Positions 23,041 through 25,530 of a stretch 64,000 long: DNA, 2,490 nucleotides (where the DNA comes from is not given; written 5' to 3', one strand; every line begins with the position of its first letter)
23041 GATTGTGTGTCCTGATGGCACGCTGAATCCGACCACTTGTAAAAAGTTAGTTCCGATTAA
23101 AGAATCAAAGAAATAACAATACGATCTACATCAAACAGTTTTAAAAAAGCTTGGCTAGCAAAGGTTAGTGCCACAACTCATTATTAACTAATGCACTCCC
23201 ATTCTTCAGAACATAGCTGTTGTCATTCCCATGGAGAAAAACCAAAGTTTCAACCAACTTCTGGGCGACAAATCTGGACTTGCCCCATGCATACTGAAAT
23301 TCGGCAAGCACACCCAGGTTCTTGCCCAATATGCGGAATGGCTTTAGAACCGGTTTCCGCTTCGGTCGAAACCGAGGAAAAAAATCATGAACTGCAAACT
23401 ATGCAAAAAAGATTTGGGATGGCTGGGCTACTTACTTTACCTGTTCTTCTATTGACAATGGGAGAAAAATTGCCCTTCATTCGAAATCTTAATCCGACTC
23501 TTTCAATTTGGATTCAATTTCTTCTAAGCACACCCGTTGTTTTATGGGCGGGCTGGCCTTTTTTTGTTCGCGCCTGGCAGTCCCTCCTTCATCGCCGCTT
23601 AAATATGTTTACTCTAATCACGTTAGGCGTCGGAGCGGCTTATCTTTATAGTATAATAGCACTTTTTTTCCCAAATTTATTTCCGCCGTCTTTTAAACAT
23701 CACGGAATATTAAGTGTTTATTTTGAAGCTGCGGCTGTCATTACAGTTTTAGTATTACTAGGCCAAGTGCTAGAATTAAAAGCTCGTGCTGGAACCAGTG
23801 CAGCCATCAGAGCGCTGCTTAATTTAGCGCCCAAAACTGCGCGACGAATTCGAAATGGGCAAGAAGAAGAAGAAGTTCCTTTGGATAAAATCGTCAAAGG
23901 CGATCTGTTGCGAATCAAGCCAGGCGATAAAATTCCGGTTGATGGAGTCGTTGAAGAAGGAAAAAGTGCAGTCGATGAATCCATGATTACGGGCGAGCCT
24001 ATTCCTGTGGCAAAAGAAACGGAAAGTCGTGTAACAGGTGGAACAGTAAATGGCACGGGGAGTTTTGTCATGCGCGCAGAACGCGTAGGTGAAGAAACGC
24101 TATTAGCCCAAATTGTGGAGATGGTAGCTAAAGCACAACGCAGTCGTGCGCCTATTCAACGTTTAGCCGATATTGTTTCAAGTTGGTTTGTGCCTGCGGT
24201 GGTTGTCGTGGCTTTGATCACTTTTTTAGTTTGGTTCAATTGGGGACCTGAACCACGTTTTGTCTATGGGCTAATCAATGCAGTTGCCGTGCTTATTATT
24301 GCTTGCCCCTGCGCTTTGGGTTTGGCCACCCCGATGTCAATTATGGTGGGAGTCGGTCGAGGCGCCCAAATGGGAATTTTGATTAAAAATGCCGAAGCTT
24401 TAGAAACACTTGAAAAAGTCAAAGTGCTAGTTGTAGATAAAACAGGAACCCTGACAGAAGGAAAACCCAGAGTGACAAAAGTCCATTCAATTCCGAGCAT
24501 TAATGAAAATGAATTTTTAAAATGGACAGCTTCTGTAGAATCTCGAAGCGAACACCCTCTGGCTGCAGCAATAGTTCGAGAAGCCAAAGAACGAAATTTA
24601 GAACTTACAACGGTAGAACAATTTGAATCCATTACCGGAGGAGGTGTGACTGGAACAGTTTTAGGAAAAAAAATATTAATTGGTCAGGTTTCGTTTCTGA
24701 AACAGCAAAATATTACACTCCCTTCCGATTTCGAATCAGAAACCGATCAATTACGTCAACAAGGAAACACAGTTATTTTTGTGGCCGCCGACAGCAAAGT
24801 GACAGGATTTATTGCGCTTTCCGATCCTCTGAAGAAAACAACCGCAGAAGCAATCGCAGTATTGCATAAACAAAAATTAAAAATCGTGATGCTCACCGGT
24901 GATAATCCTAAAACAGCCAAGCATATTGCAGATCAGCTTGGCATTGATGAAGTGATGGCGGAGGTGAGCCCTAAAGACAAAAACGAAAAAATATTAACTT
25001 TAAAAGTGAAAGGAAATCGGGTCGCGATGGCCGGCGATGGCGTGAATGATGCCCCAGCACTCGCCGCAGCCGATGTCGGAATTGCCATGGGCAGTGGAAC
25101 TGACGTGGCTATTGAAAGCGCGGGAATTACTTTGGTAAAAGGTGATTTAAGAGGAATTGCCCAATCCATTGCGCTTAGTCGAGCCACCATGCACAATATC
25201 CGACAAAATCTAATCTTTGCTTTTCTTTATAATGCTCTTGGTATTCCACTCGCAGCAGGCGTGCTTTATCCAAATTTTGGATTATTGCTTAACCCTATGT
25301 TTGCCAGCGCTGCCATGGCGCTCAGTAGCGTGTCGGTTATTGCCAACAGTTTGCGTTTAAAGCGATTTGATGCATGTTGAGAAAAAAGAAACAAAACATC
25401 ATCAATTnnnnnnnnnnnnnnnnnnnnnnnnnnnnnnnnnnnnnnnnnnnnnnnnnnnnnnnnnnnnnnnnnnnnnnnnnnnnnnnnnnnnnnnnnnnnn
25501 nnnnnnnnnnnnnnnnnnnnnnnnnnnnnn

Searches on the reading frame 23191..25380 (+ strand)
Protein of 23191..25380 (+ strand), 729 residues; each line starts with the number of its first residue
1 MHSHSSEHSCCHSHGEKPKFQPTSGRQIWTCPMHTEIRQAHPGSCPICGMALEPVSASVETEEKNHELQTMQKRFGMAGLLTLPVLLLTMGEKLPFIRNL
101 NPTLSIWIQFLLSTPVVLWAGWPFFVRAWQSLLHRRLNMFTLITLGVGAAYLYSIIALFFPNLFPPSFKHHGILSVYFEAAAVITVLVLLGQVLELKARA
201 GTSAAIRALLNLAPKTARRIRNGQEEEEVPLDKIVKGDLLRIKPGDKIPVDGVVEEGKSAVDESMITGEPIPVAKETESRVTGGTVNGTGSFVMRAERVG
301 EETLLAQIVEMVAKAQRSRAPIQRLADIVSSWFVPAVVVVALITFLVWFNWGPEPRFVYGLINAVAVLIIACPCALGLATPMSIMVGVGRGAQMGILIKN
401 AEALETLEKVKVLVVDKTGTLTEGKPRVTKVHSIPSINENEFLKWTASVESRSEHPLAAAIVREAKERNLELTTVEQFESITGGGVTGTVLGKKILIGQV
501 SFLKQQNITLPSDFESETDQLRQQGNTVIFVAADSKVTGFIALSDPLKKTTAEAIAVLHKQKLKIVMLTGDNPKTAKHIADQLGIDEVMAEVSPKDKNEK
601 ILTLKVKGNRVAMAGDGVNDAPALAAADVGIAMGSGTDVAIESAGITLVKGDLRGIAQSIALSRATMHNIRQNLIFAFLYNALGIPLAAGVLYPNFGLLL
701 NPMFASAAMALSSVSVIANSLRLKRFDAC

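Call 71: search_protein_families(library=pfam, proteins=[window:23191-25380:+], max_evalue=0.0001)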
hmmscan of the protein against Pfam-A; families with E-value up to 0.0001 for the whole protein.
window:23191-25380:+ (729 aa): 4 families
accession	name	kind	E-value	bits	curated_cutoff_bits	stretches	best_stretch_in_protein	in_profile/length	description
PF00122.25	E1-E2_ATPase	-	4.9e-60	202.6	28.1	1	212-393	2-180/181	E1-E2 ATPase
PF00702.32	Hydrolase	-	3e-37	129.3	26.4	1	410-628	1-191/191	haloacid dehalogenase-like hydrolase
PF19335.5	HMBD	-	2.2e-13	50.4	23.6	1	29-55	2-28/28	Heavy metal binding domain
PF08282.18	Hydrolase_3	-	4.8e-08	33.5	20.9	1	603-659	198-254/255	haloacid dehalogenase-like hydrolase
